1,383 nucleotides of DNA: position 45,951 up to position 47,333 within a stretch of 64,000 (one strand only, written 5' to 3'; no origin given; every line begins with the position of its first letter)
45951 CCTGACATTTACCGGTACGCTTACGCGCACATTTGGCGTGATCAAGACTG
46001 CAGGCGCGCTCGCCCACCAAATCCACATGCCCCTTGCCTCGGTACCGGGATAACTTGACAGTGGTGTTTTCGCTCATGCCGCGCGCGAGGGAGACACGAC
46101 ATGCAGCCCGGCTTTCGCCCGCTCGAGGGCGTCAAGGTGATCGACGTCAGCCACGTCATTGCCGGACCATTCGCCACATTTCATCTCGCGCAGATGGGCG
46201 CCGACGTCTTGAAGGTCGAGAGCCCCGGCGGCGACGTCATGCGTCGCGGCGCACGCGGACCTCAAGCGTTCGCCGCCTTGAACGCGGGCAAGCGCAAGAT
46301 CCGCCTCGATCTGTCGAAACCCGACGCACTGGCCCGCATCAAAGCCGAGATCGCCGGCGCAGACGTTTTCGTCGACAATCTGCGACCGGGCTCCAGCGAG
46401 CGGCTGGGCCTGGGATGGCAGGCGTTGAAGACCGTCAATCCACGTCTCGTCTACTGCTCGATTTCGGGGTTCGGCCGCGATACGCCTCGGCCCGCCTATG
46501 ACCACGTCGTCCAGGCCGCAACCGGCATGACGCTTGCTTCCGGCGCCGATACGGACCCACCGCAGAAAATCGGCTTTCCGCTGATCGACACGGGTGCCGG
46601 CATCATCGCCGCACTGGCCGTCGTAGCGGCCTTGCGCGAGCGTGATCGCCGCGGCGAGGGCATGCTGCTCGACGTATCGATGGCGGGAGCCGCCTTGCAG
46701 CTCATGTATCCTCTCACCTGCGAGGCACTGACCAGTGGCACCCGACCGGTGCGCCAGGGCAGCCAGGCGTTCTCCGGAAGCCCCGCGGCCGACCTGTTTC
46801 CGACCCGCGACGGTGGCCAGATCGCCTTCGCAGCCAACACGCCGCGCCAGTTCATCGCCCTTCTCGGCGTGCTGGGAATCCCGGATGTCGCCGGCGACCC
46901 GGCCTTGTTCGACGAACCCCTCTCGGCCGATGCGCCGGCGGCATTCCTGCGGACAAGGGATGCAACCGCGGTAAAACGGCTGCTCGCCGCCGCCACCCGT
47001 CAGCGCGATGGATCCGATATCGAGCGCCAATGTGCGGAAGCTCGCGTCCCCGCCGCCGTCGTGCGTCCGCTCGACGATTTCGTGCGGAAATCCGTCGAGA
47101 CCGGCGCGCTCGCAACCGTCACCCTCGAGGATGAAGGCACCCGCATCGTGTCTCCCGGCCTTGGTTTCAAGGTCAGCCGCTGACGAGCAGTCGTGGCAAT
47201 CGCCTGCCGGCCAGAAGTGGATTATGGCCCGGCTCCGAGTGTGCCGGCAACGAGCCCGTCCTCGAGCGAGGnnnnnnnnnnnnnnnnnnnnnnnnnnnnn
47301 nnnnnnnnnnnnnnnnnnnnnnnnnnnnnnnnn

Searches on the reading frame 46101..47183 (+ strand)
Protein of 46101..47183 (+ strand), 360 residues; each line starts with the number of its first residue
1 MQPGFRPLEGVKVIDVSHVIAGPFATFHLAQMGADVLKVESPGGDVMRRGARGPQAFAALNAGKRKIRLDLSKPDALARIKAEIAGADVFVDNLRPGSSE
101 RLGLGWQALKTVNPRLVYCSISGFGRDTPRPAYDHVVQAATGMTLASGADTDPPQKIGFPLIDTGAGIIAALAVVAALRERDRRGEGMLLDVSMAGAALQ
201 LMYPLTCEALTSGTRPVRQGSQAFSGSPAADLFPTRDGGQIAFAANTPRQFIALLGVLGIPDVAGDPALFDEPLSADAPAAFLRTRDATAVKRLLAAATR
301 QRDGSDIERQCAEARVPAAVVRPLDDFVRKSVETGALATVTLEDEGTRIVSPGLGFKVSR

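Call 70: search_protein_families(library=pfam, proteins=[window:46101-47183:+], max_evalue=0.00001)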
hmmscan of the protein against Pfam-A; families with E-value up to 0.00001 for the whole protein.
window:46101-47183:+ (360 aa): 1 family
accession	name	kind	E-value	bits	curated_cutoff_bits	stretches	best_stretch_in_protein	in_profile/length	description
PF02515.22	CoA_transf_3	-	6.1e-89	299.1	23.3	1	8-358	1-348/366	CoA-transferase family III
